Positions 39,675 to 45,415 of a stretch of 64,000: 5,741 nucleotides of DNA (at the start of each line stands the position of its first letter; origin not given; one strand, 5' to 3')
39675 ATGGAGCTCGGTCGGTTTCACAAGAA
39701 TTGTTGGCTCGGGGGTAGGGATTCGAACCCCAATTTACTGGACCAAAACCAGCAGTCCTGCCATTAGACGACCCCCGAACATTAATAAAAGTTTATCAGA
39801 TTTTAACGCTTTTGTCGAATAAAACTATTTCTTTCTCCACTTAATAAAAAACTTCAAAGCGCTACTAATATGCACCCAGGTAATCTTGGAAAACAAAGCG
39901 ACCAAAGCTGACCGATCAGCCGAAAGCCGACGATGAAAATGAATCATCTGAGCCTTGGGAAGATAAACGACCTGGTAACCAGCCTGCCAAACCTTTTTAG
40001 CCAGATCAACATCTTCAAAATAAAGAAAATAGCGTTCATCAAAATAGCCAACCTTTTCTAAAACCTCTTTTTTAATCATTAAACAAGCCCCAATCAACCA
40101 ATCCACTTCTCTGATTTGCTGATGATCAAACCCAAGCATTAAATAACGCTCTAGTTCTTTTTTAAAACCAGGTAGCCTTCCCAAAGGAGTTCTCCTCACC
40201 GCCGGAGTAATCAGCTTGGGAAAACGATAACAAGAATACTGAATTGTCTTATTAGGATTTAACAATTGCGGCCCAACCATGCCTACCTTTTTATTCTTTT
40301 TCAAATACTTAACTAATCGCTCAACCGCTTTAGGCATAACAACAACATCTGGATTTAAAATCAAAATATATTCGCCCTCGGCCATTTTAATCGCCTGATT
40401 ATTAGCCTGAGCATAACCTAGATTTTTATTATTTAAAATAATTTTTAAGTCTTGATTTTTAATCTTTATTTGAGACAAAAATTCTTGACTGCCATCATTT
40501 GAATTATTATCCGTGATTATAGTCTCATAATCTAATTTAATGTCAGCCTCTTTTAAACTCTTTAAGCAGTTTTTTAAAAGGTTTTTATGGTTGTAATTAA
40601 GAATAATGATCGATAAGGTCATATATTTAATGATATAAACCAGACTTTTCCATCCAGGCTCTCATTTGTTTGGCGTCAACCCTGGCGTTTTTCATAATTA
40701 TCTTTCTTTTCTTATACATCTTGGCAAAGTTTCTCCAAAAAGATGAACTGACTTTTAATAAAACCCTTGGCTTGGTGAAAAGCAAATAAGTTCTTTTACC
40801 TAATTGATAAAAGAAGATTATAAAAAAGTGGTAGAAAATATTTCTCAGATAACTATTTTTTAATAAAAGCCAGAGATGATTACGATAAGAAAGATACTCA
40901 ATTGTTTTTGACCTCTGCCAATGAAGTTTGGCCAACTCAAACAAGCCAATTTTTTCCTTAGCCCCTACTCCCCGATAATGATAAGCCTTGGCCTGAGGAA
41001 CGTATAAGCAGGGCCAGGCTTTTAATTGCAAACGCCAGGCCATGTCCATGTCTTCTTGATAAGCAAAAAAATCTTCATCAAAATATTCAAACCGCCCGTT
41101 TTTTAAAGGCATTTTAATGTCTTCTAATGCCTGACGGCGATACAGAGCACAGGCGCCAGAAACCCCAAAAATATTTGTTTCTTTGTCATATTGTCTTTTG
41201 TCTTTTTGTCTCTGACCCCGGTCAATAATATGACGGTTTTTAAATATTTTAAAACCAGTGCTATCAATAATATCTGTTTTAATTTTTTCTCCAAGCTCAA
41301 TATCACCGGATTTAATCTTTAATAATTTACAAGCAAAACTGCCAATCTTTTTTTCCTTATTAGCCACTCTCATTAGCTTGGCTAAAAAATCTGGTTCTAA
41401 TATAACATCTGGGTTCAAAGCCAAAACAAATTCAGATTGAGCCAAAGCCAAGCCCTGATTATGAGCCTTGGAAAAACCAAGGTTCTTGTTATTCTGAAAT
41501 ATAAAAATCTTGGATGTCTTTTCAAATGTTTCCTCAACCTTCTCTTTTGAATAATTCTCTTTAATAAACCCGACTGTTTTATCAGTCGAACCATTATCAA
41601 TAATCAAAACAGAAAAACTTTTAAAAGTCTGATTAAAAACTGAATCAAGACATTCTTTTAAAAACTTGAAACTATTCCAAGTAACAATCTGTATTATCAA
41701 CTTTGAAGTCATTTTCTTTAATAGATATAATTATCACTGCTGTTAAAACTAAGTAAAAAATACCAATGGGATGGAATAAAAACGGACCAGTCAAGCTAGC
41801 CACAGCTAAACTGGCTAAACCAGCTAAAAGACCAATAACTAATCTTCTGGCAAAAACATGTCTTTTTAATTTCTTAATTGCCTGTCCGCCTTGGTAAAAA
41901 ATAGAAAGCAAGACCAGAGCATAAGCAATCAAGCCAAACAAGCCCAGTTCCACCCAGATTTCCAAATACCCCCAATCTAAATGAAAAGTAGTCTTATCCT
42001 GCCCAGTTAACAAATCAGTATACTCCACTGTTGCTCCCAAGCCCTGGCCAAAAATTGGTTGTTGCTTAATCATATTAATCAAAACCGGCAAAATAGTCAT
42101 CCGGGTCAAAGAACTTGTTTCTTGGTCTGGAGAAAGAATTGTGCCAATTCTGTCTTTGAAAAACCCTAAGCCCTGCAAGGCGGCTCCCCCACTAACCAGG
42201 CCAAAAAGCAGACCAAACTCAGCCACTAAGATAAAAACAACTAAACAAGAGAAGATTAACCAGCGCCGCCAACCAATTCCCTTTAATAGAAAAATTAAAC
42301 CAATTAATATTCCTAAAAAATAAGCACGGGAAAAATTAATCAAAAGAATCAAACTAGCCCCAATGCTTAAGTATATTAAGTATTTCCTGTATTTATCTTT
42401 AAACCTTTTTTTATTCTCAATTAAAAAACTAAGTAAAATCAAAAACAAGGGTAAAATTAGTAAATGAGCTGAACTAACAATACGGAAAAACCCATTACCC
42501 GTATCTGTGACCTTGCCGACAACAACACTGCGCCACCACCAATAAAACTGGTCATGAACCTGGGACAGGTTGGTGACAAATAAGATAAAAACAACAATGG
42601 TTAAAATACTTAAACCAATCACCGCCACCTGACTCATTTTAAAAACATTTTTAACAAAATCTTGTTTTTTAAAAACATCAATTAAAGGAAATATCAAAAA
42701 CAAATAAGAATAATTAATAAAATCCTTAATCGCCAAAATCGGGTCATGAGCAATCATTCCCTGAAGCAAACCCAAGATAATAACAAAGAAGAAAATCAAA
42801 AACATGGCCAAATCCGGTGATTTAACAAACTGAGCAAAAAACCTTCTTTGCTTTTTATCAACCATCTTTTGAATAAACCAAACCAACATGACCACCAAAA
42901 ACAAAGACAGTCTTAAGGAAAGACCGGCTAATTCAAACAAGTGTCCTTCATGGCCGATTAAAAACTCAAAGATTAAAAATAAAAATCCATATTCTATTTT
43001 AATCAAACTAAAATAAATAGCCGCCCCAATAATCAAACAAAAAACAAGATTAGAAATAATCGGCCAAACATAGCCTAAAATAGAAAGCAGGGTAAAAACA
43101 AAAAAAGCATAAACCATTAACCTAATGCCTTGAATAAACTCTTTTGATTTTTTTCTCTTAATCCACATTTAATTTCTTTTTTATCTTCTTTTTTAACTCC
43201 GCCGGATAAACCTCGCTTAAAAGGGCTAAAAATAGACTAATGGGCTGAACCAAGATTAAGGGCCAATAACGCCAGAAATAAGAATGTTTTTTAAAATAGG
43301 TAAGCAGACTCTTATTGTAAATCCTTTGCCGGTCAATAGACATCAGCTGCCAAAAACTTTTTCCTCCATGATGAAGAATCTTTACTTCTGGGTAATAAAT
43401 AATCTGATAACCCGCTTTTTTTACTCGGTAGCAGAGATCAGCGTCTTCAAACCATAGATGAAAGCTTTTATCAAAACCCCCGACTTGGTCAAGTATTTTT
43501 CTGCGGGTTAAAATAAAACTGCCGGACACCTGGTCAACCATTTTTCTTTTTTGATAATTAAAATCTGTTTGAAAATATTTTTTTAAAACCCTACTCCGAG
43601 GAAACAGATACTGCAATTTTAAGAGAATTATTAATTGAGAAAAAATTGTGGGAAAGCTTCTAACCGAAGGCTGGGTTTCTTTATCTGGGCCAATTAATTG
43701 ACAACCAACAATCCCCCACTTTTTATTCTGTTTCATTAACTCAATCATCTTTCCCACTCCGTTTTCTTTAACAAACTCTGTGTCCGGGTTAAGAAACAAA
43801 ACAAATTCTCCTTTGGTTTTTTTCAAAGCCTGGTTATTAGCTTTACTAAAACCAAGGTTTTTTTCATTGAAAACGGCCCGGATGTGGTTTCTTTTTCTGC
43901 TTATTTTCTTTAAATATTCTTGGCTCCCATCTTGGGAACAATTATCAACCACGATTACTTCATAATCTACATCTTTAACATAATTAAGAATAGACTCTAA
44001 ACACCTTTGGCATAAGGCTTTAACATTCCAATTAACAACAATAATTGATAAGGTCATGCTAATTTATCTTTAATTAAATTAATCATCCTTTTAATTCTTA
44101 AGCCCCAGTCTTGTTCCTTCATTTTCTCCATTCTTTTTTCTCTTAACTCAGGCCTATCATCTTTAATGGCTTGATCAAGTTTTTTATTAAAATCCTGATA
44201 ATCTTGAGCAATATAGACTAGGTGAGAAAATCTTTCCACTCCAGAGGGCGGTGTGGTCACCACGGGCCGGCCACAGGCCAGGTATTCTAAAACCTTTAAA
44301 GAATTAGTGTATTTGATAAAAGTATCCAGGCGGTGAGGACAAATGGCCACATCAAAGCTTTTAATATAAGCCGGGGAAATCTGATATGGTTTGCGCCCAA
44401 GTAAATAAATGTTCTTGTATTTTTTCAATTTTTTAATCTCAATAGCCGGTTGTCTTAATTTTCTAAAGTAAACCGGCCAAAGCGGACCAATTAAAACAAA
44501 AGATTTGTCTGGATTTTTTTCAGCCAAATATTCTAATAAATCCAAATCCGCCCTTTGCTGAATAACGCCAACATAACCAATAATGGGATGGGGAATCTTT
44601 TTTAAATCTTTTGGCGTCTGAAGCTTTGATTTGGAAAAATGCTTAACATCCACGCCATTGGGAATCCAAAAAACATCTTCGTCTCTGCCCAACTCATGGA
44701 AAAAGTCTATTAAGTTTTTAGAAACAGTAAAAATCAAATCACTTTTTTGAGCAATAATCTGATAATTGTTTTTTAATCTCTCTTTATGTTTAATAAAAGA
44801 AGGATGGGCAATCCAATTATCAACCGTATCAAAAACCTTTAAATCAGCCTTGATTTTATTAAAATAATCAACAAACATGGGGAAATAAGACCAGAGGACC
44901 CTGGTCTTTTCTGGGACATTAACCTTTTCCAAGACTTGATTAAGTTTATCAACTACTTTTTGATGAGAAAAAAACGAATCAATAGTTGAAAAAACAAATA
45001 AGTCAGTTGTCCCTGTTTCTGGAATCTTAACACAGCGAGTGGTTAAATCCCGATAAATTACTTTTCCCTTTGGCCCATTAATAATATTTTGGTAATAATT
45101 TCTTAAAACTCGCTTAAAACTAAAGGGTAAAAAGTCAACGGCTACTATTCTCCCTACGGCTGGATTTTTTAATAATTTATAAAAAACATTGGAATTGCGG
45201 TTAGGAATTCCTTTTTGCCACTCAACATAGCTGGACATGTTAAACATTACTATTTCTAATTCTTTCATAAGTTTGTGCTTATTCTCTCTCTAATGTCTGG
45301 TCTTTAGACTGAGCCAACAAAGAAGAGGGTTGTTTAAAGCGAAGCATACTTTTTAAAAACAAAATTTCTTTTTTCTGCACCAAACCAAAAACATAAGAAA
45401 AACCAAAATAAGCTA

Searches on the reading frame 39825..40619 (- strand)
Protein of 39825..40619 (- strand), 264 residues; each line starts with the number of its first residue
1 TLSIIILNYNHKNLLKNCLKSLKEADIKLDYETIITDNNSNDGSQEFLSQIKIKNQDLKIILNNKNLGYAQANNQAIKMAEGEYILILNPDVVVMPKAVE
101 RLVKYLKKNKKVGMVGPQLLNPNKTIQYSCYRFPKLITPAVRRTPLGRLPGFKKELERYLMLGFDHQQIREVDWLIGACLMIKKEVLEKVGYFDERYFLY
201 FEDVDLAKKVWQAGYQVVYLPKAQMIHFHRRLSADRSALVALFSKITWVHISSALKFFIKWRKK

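Call 93: search_protein_families(library=pfam, max_evalue=0.001, proteins=[window:39825-40619:-])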
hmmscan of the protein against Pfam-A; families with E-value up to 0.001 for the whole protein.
window:39825-40619:- (264 aa): 7 families
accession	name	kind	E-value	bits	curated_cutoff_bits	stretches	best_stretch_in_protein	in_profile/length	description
PF00535.33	Glycos_transf_2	-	6.3e-29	101.5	23.3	1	3-189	1-166/168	Glycosyl transferase family 2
PF13641.12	Glyco_tranf_2_3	-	1.1e-17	65.3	27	1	2-231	3-215/230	Glycosyltransferase like family 2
PF13712.12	Glyco_tranf_2_5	-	1.3e-10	41.8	27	1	58-221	30-183/210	Glycosyltransferase like family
PF13632.12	Glyco_trans_2_3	-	2.7e-07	31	27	1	159-225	56-121/198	Glycosyl transferase family group 2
PF13506.12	Glyco_transf_21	-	1.7e-06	28.1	21.7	0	170-223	97-150/174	Glycosyl transferase family 21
PF10111.15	Glyco_tranf_2_2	-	1.1e-05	25.5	27.3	1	4-211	2-200/276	Glycosyltransferase like family 2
PF02709.20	Glyco_transf_7C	-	0.00072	19.6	23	0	173-228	17-75/78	N-terminal domain of galactosyltransferase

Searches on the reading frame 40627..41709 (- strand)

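Call 93: search_protein_families(library=pfam, max_evalue=0.001, proteins=[window:40627-41709:-])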
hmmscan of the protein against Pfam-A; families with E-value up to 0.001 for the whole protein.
window:40627-41709:- (360 aa): 4 families
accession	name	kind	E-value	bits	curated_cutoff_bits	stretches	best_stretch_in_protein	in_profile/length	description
PF00535.33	Glycos_transf_2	-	7.3e-26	91.5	23.3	1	8-198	4-167/168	Glycosyl transferase family 2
PF13641.12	Glyco_tranf_2_3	-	2.5e-14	54.3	27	1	6-247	5-214/230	Glycosyltransferase like family 2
PF13632.12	Glyco_trans_2_3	-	1.1e-07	32.3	27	1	180-243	69-122/198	Glycosyl transferase family group 2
PF10111.15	Glyco_tranf_2_2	-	4.4e-06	26.8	27.3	1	22-118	17-108/276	Glycosyltransferase like family 2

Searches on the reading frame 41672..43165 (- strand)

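Call 93: search_protein_families(library=pfam, max_evalue=0.001, proteins=[window:41672-43165:-])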
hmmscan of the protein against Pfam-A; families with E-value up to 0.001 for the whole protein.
window:41672-43165:- (497 aa): 1 family
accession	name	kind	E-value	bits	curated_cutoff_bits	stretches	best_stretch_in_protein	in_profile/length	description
PF04932.20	Wzy_C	-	6.3e-15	55.7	31.7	1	268-415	4-148/149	O-Antigen ligase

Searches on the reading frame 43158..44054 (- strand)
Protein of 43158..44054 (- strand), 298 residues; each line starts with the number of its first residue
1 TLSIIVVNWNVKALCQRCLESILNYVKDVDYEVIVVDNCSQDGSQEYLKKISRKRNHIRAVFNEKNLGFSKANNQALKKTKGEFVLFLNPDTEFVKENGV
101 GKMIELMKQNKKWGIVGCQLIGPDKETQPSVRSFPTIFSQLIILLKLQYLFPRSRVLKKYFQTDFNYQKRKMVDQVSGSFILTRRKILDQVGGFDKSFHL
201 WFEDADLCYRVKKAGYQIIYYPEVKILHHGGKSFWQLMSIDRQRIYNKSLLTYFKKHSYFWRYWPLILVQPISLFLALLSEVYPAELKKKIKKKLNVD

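Call 93: search_protein_families(library=pfam, max_evalue=0.001, proteins=[window:43158-44054:-])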
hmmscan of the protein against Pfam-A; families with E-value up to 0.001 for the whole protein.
window:43158-44054:- (298 aa): 7 families
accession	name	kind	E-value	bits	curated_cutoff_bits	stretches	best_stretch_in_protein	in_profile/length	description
PF00535.33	Glycos_transf_2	-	2.8e-27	96.1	23.3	1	3-190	1-166/168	Glycosyl transferase family 2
PF13641.12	Glyco_tranf_2_3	-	4.1e-21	76.5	27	1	2-238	3-221/230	Glycosyltransferase like family 2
PF10111.15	Glyco_tranf_2_2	-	1.1e-12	48.5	27.3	1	20-227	21-214/276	Glycosyltransferase like family 2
PF13632.12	Glyco_trans_2_3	-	2e-09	38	27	1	176-281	72-179/198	Glycosyl transferase family group 2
PF13712.12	Glyco_tranf_2_5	-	6.8e-09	36.2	27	1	68-236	40-197/210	Glycosyltransferase like family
PF13506.12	Glyco_transf_21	-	2.3e-05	24.4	21.7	1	168-238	94-166/174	Glycosyl transferase family 21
PF02709.20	Glyco_transf_7C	-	8.6e-05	22.5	23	1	174-223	17-67/78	N-terminal domain of galactosyltransferase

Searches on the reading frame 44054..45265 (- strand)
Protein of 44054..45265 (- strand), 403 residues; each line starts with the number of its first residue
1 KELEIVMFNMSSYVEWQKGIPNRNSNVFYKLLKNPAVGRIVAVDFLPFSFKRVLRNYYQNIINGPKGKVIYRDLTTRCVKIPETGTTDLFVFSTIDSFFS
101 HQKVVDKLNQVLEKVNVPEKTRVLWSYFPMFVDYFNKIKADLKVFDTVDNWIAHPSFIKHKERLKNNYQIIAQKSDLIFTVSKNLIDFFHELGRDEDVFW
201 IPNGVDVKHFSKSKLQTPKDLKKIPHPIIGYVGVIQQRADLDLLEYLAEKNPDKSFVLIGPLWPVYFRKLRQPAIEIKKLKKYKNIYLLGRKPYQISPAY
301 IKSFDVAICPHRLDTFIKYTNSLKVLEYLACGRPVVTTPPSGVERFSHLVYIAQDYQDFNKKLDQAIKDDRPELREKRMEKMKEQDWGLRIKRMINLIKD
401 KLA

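Call 93: search_protein_families(library=pfam, max_evalue=0.001, proteins=[window:44054-45265:-])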
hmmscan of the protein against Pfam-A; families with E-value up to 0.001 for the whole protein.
window:44054-45265:- (403 aa): 4 families
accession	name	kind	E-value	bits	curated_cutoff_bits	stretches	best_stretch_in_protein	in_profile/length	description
PF13692.12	Glyco_trans_1_4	-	1.4e-09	38.7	27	1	227-369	2-142/142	Glycosyl transferases group 1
PF00534.26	Glycos_transf_1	-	2.6e-09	37.3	26.4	1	225-382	14-169/172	Glycosyl transferases group 1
PF13524.12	Glyco_trans_1_2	-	1.5e-08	35.1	25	1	243-382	5-129/144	Glycosyl transferase-like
PF13439.12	Glyco_transf_4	-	0.00041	20.9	28.5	1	140-208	95-169/170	Glycosyltransferase Family 4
